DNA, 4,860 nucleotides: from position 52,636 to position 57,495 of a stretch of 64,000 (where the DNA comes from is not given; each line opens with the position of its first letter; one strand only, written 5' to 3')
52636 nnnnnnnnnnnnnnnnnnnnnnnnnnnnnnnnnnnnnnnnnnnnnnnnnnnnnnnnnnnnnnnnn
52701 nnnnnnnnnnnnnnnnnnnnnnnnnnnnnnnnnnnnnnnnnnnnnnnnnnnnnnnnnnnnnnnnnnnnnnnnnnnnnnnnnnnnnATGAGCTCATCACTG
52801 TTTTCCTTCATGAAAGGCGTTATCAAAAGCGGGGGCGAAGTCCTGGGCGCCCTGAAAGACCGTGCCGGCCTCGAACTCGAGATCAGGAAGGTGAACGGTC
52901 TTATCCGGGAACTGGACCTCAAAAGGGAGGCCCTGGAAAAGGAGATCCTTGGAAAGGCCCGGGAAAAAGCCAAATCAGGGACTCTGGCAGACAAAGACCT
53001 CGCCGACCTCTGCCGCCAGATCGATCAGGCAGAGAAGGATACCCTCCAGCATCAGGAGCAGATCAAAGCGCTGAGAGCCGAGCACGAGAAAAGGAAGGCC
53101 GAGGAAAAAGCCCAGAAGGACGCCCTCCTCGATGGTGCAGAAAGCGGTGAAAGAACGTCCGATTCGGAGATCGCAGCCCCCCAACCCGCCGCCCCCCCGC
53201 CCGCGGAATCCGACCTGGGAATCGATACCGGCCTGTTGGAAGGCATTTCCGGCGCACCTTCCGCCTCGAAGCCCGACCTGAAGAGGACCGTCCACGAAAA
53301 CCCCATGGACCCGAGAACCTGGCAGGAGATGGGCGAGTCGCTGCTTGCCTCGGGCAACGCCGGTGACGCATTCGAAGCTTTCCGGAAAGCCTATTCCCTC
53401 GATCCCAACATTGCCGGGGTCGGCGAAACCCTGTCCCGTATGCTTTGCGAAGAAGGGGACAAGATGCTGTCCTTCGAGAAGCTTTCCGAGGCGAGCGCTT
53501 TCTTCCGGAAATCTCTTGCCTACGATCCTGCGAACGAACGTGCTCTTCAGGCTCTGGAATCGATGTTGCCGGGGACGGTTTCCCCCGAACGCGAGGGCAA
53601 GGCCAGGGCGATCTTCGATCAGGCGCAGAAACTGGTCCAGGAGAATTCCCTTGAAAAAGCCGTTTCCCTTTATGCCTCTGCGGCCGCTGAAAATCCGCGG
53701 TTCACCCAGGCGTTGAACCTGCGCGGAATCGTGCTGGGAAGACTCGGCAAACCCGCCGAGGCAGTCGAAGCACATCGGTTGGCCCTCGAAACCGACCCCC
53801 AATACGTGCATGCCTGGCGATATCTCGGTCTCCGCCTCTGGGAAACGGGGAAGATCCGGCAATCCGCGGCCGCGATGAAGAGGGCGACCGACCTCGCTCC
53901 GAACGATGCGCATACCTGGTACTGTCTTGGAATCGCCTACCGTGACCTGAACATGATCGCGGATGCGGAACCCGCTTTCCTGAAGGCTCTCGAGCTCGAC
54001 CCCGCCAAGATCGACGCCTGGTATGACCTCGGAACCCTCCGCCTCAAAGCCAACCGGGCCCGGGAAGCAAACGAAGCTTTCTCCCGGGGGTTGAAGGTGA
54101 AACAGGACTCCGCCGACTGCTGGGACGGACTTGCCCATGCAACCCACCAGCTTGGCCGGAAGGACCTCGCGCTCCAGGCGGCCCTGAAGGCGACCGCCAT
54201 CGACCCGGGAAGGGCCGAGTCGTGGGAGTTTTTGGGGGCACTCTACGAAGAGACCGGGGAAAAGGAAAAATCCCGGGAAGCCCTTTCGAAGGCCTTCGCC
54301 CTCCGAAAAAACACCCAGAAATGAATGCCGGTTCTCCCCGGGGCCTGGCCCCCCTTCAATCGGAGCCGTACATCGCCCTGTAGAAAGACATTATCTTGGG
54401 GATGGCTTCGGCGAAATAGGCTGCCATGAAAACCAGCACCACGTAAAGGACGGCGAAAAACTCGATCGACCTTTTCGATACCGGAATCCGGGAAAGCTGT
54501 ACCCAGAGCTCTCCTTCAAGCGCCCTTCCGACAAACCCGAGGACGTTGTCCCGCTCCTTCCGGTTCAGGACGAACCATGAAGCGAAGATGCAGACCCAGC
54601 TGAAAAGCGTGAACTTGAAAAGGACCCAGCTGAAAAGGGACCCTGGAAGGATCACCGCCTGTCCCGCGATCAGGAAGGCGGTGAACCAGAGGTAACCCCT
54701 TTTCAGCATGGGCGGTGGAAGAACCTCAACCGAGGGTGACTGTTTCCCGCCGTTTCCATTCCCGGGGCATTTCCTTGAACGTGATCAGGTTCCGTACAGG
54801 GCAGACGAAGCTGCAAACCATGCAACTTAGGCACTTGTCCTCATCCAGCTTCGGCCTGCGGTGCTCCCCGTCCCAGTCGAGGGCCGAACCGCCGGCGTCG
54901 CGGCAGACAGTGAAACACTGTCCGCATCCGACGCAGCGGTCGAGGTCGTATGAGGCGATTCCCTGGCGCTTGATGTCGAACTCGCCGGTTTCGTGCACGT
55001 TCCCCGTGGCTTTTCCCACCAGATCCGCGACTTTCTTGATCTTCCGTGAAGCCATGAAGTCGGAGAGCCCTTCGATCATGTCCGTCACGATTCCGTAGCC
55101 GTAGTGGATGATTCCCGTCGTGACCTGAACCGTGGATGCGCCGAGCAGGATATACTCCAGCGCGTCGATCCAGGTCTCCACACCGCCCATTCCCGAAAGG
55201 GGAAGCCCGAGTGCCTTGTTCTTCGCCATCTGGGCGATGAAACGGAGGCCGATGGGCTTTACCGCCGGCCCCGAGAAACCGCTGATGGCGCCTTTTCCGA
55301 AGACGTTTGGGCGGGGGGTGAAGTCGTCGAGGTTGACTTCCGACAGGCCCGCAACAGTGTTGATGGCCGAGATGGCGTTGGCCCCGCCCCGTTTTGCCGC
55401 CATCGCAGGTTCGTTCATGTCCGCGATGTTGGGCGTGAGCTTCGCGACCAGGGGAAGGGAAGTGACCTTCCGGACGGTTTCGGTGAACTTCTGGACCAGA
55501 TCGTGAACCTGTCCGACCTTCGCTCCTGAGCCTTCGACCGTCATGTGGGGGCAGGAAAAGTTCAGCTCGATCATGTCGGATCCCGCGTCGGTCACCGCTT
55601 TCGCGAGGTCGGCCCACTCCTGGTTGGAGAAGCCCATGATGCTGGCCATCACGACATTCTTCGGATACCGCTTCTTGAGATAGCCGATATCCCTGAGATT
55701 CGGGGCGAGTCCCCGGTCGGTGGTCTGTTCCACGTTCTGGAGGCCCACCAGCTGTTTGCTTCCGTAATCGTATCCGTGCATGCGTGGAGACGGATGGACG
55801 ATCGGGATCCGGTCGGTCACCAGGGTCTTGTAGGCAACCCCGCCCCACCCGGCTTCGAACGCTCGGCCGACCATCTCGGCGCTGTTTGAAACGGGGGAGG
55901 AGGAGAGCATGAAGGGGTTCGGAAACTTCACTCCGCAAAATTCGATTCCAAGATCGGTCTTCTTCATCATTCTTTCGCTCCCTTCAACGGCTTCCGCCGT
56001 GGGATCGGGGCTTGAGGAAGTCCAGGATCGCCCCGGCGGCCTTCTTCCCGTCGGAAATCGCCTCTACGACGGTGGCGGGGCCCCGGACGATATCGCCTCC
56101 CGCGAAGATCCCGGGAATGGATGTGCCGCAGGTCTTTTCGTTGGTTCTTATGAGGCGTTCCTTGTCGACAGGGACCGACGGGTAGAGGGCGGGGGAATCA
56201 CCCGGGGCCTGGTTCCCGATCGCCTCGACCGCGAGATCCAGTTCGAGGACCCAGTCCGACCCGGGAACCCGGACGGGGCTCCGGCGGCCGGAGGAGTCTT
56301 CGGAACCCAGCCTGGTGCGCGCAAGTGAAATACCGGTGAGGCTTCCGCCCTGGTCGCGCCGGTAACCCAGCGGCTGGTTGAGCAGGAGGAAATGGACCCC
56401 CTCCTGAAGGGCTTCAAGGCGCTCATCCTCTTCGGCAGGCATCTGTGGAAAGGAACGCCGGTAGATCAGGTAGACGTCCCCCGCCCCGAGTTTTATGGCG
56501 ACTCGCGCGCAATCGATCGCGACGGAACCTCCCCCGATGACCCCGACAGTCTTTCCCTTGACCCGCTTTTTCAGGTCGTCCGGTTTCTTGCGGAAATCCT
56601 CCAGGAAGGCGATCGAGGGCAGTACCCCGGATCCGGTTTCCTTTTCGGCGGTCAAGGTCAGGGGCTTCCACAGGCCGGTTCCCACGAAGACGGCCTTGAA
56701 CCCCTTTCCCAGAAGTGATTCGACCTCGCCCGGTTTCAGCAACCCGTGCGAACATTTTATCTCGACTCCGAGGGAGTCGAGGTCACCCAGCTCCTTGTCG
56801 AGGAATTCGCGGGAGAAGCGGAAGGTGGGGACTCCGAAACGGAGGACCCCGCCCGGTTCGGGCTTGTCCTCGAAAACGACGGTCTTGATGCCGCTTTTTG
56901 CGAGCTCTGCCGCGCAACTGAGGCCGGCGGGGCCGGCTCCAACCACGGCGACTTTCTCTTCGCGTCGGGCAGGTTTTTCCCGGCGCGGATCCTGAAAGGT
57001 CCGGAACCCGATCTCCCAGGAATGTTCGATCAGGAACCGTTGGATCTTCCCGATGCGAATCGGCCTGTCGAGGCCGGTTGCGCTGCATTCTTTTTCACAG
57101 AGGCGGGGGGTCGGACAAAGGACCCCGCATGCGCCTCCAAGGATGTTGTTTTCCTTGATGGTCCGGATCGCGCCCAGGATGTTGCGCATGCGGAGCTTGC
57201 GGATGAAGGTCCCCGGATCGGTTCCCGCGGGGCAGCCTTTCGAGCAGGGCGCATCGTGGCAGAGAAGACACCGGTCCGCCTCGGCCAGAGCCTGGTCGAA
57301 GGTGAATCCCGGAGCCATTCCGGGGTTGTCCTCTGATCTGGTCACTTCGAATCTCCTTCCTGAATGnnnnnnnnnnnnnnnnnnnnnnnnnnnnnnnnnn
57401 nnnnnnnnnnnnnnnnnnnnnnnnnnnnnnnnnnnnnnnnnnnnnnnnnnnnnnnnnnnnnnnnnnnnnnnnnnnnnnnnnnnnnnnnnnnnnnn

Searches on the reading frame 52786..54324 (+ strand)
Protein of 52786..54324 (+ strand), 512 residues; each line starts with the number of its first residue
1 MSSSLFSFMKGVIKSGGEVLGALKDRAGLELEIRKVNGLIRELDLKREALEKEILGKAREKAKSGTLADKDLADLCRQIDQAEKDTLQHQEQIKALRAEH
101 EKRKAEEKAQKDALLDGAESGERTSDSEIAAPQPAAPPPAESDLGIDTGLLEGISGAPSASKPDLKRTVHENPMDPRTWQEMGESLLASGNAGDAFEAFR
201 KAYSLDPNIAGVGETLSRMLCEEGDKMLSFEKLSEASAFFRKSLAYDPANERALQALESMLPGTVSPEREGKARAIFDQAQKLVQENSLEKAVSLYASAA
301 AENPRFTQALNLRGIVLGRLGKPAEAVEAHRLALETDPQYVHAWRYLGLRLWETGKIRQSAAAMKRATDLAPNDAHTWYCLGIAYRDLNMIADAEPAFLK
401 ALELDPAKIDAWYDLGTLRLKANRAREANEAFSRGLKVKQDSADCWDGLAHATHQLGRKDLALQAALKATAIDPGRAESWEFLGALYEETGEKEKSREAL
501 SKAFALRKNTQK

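Call 8: search_protein_families(library=pfam, proteins=[window:52786-54324:+], max_evalue=0.01)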
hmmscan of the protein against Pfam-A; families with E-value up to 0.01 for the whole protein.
window:52786-54324:+ (512 aa): 17 families
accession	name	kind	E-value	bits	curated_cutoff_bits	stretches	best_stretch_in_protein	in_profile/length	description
PF07719.23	TPR_2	-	2.1e-31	105.9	27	2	376-406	2-32/34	Tetratricopeptide repeat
PF13181.12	TPR_8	-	5.4e-28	95.2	25.7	1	375-407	1-33/34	Tetratricopeptide repeat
PF13431.12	TPR_17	-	4.2e-25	86.3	24.4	2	397-428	1-32/34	Tetratricopeptide repeat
PF23914.1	TPR_CcmH_CycH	-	7.9e-25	88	42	4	165-256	39-126/158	Cytochrome c-type biogenesis protein H TPR domain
PF00515.34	TPR_1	-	4e-24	83.8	27.8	2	377-406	3-32/34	Tetratricopeptide repeat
PF13432.12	TPR_16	-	8.6e-23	80.9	32.7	3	347-407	3-63/65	Tetratricopeptide repeat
PF13414.12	TPR_11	-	2.4e-19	69.2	26.8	1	384-418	3-37/42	TPR repeat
PF13428.12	TPR_14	-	1.4e-18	65.9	23.5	1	377-417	3-43/44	Tetratricopeptide repeat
PF14559.12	TPR_19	-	4.5e-16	59.4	25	2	391-450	7-66/68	Tetratricopeptide repeat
PF13424.12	TPR_12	-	1.4e-15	57.7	30.1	1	375-440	3-76/77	Tetratricopeptide repeat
PF13371.12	TPR_9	-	2.3e-09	37.6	35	0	352-411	6-65/73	Tetratricopeptide repeat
PF03704.23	BTAD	-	0.00015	22.6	22.1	0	163-203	83-123/146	Bacterial transcriptional activator domain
PF01239.28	PPTA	-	0.0016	18.5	29.5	0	326-348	4-26/32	Protein prenyltransferase alpha subunit repeat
PF25063.1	ARM_TT21_C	-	0.0018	18.6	35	0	441-510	93-162/209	Tetratricopeptide repeat protein 21 C-terminal ARM domain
PF13176.12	TPR_7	-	0.003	18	27.9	0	381-406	5-30/36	Tetratricopeptide repeat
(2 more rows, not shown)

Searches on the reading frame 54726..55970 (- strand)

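Call 8: search_protein_families(library=pfam, proteins=[window:54726-55970:-], max_evalue=0.01)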
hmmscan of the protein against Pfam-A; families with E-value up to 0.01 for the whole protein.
window:54726-55970:- (414 aa): 15 families
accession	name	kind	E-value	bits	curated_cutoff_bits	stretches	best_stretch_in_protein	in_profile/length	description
PF01180.27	DHO_dh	-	7.7e-41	140.6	27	1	9-306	4-291/291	Dihydroorotate dehydrogenase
PF14697.11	Fer4_21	-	5.5e-13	49.3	35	1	342-397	4-58/59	4Fe-4S dicluster domain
PF00037.32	Fer4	-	1.8e-09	37.4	21.1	2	374-392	2-20/24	4Fe-4S binding domain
PF12837.12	Fer4_6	-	2.3e-09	37.2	25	2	339-356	2-19/24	4Fe-4S binding domain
PF12797.12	Fer4_2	-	1.3e-08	34.7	24.5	2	372-392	2-22/22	4Fe-4S binding domain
PF12838.12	Fer4_7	-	2.1e-08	34.9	27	2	345-393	1-51/52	4Fe-4S dicluster domain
PF01207.24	Dus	-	3.2e-07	30.2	20.4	1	109-187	58-138/311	Dihydrouridine synthase (Dus)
PF13237.11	Fer4_10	-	7.4e-07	29.4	25.5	2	340-391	3-53/53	4Fe-4S dicluster domain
PF13187.11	Fer4_9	-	0.00012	22.5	27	1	345-392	1-49/52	4Fe-4S dicluster domain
PF13534.11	Fer4_17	-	0.00027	21.9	22.2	0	376-391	42-57/61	4Fe-4S dicluster domain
PF25160.1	LdpA_Fe-S-bd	-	0.00036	20.7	27.6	0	344-356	26-38/49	LdpA Fe-S cluster-binding domain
PF13484.11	Fer4_16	-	0.00051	21.2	30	0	379-394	1-16/66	4Fe-4S double cluster binding domain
PF17179.9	Fer4_22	-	0.0043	18.3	27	0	340-357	75-92/95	4Fe-4S dicluster domain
PF12800.12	Fer4_4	-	0.005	17.5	24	0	344-357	2-15/17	4Fe-4S binding domain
PF13183.11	Fer4_8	-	0.0051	17.8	27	0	378-396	3-21/68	4Fe-4S dicluster domain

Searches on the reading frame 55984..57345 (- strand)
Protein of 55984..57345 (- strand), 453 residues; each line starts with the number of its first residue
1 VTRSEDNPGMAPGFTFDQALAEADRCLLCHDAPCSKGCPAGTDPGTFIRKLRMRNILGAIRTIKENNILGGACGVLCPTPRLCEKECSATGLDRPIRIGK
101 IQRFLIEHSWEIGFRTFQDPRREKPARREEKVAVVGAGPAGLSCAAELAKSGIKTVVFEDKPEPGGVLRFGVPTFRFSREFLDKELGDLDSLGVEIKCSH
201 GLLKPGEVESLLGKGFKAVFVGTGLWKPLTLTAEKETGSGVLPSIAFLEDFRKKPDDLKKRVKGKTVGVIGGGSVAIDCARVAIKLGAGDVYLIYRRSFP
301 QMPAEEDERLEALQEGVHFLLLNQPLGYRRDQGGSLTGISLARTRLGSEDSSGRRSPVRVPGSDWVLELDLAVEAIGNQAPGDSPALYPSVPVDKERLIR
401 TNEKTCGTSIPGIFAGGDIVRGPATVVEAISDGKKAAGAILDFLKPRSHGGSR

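Call 8: search_protein_families(library=pfam, proteins=[window:55984-57345:-], max_evalue=0.01)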
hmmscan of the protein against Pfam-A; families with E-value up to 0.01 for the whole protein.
window:55984-57345:- (453 aa): 18 families
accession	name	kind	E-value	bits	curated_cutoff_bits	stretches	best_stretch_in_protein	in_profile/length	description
PF14691.11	Fer4_20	-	3e-28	98.3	25.8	1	10-111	8-110/113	Dihydroprymidine dehydrogenase domain II, 4Fe-4S cluster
PF07992.20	Pyr_redox_2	-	4.2e-24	85.9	26.1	1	131-433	2-291/291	Pyridine nucleotide-disulphide oxidoreductase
PF00070.33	Pyr_redox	-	5.3e-11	43.3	22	2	267-341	2-79/82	Pyridine nucleotide-disulphide oxidoreductase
PF13738.12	Pyr_redox_3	-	3.6e-09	36.7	30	1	134-197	2-66/305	Pyridine nucleotide-disulphide oxidoreductase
PF13450.12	NAD_binding_8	-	1.7e-08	35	21.9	1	134-168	1-35/68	NAD(P)-binding Rossmann-like domain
PF01266.30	DAO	-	4.3e-08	33.5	27.9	1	131-166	1-37/353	FAD dependent oxidoreductase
PF01946.23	Thi4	-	1.2e-07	31.7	26.2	1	129-173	17-62/235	Thi4 family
PF00890.30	FAD_binding_2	-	2.4e-06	27.4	20.4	1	132-166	2-36/414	FAD binding domain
PF01494.25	FAD_binding_3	-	4.4e-06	26.6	22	1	131-160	3-32/349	FAD binding domain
PF12831.13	FAD_oxidored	-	4.5e-06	26.7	27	1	132-168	2-38/416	FAD dependent oxidoreductase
PF02826.25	2-Hacid_dh_C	-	5.5e-06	26.3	25.1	0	252-325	24-100/178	D-isomer specific 2-hydroxyacid dehydrogenase, NAD binding domain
PF03486.20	HI0933_like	-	4.2e-05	23.6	50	1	131-165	2-36/244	HI0933-like protein Rossmann domain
PF01593.30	Amino_oxidase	-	5.2e-05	23.2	19.8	0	140-166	2-28/443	Flavin containing amine oxidoreductase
PF01134.28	GIDA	-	0.00016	21.3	22.1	1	131-160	1-30/391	Glucose inhibited division protein A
PF13241.12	NAD_binding_7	-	0.00033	21.6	22.1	0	261-297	4-39/104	Putative NAD(P)-binding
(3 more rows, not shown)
